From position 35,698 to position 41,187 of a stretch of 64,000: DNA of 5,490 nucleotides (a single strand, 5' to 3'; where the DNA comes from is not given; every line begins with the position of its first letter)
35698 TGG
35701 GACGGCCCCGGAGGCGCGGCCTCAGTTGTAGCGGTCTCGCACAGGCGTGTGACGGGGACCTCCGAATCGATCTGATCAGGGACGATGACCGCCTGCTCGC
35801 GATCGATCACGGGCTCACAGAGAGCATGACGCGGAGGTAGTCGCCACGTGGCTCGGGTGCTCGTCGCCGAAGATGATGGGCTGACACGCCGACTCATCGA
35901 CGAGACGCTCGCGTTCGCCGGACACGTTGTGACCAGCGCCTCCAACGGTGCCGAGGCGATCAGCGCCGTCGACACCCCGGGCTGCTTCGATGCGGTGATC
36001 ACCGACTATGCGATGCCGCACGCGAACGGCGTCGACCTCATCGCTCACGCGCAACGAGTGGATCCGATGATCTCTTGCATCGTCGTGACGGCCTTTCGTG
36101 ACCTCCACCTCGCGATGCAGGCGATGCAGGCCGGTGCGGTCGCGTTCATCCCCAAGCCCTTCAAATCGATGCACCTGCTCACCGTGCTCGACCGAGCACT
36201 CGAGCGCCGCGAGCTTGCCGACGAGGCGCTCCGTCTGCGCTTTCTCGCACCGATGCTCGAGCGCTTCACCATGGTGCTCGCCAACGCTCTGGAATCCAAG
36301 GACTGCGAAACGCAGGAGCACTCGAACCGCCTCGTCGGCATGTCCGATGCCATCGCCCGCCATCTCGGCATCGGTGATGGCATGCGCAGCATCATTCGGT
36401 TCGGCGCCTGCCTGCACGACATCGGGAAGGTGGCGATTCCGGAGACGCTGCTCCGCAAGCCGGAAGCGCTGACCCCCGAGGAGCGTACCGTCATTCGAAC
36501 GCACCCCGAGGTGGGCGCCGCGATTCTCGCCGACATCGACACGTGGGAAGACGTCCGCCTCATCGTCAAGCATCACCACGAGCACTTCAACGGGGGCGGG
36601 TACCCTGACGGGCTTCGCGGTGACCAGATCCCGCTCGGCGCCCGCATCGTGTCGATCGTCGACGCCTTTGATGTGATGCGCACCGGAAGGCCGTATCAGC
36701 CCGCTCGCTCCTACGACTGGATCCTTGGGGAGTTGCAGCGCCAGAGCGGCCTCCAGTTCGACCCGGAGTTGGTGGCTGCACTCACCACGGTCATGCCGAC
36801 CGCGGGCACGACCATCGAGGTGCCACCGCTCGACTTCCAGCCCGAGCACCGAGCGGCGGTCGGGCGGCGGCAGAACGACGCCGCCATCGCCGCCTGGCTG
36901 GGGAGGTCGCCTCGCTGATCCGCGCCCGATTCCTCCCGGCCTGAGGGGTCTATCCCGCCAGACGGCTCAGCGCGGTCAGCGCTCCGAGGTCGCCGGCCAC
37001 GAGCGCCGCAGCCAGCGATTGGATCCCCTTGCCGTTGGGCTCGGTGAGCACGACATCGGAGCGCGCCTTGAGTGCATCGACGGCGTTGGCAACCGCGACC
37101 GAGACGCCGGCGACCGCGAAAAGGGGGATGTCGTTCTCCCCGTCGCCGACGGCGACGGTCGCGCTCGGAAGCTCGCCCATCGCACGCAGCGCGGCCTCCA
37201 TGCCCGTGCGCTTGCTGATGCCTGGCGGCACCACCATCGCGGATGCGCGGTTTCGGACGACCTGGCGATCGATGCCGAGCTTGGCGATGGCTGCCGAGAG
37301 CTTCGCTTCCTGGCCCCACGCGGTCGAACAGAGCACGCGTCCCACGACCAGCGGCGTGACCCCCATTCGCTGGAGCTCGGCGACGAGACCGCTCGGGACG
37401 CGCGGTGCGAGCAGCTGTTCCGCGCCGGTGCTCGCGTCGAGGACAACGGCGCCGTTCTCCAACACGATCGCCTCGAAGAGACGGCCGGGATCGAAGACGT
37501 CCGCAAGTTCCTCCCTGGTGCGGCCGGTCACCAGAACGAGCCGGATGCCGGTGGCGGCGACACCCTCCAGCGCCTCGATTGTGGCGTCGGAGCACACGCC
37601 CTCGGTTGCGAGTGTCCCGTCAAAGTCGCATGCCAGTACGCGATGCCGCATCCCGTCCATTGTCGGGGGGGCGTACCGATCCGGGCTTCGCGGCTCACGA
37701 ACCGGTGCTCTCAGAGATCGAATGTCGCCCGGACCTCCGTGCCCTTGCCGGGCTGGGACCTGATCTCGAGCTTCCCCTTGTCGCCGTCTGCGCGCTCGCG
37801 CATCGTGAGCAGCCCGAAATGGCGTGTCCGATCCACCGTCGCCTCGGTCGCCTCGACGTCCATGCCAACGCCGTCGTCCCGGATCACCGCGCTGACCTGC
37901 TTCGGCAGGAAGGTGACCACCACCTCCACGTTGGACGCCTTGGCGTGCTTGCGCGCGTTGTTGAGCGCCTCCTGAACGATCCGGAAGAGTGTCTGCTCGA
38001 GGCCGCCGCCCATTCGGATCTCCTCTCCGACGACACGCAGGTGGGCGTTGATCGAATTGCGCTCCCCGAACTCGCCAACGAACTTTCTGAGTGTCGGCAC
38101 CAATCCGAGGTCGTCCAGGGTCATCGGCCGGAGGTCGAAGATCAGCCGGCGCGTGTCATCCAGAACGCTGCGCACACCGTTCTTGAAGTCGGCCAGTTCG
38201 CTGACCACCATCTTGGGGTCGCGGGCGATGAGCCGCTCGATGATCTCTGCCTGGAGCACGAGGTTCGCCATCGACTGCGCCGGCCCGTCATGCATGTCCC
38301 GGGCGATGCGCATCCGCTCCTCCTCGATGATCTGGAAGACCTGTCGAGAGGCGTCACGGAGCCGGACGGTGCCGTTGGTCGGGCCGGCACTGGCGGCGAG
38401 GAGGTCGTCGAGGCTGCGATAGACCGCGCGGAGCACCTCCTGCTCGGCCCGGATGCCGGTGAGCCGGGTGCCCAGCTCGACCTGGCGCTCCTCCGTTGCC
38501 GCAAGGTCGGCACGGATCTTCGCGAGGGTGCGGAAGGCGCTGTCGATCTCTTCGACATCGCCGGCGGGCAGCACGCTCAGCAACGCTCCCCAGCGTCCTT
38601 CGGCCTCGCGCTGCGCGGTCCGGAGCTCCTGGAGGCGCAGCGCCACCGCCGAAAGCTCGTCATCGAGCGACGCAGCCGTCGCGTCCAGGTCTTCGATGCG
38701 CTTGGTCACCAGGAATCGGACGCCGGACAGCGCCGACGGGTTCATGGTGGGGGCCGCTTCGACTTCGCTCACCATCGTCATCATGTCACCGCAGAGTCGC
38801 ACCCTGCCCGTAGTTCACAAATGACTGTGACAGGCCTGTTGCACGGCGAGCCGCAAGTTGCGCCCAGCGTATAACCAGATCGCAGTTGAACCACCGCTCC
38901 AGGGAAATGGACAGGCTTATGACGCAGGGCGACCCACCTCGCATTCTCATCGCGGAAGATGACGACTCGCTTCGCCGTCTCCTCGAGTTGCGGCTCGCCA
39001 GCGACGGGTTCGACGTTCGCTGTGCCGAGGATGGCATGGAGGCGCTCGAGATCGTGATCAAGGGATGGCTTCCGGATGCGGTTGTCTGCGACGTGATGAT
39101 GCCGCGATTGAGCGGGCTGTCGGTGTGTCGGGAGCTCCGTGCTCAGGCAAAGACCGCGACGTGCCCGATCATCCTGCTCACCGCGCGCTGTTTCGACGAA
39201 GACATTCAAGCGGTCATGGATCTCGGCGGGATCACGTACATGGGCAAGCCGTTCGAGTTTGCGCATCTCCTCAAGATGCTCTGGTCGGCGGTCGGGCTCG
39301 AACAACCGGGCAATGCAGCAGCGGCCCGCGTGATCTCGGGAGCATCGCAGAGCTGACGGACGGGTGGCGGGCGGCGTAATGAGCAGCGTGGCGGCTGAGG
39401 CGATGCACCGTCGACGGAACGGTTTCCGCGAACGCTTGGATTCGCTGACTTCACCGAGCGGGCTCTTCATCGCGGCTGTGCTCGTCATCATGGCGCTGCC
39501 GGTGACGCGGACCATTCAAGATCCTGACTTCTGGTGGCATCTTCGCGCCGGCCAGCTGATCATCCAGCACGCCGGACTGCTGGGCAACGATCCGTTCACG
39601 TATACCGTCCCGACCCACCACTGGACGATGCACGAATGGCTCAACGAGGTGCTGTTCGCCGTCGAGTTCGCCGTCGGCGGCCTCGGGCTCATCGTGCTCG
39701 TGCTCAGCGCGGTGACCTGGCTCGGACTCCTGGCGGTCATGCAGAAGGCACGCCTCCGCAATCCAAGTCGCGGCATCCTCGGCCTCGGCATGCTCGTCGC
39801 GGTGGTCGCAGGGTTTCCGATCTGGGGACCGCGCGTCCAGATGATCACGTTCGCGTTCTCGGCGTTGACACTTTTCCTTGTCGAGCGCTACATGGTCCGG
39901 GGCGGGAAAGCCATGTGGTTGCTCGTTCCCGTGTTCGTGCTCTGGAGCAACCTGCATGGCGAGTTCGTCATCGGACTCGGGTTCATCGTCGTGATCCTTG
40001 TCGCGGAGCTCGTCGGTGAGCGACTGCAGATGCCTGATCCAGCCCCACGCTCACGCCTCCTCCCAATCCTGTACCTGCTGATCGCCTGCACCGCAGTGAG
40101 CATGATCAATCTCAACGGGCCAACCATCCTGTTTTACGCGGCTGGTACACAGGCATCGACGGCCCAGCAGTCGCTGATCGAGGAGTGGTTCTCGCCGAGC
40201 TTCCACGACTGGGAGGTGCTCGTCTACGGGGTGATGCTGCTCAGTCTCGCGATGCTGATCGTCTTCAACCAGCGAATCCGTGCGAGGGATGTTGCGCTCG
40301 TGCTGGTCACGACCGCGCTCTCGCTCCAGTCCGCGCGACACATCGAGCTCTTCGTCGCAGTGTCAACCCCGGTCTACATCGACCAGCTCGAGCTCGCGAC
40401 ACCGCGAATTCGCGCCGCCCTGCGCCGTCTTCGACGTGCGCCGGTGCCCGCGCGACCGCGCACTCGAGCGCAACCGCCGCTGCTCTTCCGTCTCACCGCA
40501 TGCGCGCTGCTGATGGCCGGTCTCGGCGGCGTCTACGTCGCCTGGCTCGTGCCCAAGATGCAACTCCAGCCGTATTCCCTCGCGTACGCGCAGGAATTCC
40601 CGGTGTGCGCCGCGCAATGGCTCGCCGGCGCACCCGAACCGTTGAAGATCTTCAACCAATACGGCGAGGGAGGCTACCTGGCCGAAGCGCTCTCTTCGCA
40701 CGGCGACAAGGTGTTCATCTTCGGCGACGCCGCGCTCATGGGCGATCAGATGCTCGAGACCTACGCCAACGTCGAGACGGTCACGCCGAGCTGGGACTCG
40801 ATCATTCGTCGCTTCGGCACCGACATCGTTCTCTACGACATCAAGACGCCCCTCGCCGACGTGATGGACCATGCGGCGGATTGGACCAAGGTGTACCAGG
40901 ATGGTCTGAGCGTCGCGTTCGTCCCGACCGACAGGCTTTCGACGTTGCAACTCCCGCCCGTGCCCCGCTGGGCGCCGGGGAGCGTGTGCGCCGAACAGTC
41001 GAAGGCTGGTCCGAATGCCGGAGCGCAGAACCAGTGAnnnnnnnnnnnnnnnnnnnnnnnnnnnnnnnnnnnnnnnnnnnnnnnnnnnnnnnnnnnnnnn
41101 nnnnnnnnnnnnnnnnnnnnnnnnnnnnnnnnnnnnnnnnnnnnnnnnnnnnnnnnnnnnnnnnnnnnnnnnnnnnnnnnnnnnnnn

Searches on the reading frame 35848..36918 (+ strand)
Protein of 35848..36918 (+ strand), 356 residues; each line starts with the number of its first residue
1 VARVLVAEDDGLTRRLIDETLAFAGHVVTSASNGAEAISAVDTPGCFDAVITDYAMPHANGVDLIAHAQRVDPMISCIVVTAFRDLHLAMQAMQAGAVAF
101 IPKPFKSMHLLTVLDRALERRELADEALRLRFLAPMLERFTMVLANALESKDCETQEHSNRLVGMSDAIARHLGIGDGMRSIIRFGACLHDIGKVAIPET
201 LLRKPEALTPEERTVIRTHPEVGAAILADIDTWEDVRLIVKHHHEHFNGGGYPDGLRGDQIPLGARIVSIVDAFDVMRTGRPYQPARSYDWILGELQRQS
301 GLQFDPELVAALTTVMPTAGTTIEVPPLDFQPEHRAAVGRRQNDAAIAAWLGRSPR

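Call 73: search_protein_families(library=pfam, proteins=[window:35848-36918:+], max_evalue=0.01)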
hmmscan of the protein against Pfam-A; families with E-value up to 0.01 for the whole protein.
window:35848-36918:+ (356 aa): 3 families
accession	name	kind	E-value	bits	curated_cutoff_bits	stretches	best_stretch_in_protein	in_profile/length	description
PF13487.12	HD_5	-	2.6e-36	125.3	27.2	1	143-308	2-170/170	HD domain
PF00072.30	Response_reg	-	7.9e-22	78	30.2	1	4-114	1-110/111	Response regulator receiver domain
PF01966.28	HD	-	6.4e-19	68.8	22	1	157-277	3-116/116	HD domain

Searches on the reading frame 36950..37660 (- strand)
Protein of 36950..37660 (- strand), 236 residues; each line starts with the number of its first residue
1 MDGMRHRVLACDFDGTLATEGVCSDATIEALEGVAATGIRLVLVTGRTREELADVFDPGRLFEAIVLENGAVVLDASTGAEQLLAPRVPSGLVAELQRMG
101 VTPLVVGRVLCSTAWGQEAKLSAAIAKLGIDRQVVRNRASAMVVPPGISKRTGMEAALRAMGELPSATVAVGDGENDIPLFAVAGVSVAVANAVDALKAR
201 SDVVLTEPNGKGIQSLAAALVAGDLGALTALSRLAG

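Call 73: search_protein_families(library=pfam, proteins=[window:36950-37660:-], max_evalue=0.01)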
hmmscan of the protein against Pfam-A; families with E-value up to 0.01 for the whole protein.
window:36950-37660:- (236 aa): 5 families
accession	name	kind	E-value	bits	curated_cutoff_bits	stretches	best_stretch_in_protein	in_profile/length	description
PF08282.18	Hydrolase_3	-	4.5e-28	99.1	20.9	2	137-213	175-251/255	haloacid dehalogenase-like hydrolase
PF00702.32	Hydrolase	-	1.3e-10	42.4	26.4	1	7-185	2-191/191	haloacid dehalogenase-like hydrolase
PF05116.19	S6PP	-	1.2e-06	28.8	20.3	1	120-196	135-212/247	Sucrose-6F-phosphate phosphohydrolase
PF12710.13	HAD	-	0.00093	20.1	27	0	156-181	157-188/189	haloacid dehalogenase-like hydrolase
PF13344.12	Hydrolase_6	-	0.0013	19.2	27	1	10-51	2-43/101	Haloacid dehalogenase-like hydrolase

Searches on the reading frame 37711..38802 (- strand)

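Call 73: search_protein_families(library=pfam, proteins=[window:37711-38802:-], max_evalue=0.01)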
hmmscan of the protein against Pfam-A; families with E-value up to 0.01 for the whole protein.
window:37711-38802:- (363 aa): 4 families
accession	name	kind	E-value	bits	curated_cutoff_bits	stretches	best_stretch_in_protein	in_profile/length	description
PF07730.19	HisKA_3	-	4.4e-18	66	24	1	162-229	1-68/68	Histidine kinase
PF02518.31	HATPase_c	-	4.1e-14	53.4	26.4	1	269-363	3-109/111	Histidine kinase-, DNA gyrase B-, and HSP90-like ATPase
PF13581.12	HATPase_c_2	-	3.1e-05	24.4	27.4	1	271-360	31-126/127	Histidine kinase-like ATPase domain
PF13589.12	HATPase_c_3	-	0.00039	20.9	25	1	273-319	4-50/137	Histidine kinase-, DNA gyrase B-, and HSP90-like ATPase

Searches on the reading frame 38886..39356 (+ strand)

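Call 73: search_protein_families(library=pfam, proteins=[window:38886-39356:+], max_evalue=0.01)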
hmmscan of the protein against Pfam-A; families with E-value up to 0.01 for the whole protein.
window:38886-39356:+ (156 aa): 2 families
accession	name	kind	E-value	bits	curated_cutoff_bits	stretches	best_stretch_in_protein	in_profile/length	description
PF00072.30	Response_reg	-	9.5e-24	84.2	30.2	1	20-132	1-110/111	Response regulator receiver domain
PF23198.2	PDE8A_N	-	0.0027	18.1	29.6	1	24-113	17-106/147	PDE8A-like, N-terminal domain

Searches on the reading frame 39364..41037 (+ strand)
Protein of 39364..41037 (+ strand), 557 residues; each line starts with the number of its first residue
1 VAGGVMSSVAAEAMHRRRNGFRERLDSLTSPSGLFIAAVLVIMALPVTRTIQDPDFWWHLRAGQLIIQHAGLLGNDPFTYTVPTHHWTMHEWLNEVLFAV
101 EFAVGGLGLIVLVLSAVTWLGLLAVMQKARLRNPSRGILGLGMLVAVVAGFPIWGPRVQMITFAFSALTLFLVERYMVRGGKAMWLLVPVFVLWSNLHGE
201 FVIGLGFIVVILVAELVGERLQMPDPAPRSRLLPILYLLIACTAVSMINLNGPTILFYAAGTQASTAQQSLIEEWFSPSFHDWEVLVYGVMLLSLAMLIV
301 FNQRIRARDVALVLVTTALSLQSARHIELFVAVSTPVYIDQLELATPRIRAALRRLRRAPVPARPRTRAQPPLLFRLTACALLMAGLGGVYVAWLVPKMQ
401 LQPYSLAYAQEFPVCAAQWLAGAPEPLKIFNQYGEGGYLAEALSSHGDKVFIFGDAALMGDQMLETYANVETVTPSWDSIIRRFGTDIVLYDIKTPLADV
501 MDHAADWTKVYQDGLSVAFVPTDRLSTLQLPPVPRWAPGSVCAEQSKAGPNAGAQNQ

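Call 73: search_protein_families(library=pfam, proteins=[window:39364-41037:+], max_evalue=0.01)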
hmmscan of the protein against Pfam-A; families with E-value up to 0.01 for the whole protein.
window:39364-41037:+ (557 aa): 0 families

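Call 85: search_solved_structures(query=window:39364-41037:+, max_evalue=10)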
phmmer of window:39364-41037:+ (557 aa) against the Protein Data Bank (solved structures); distinct sequences matched with E-value up to 10: 1.
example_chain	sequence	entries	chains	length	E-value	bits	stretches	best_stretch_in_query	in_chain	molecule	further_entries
4cdp_A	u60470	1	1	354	1.6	10.6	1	453-515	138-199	PUTATIVE HEME/HEMOGLOBIN TRANSPORT PROTEIN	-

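Call 86: search_protein_families(library=ncbifam, proteins=[window:39364-41037:+], max_evalue=0.1)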
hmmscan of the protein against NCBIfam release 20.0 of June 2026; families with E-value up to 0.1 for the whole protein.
window:39364-41037:+ (557 aa): 0 families
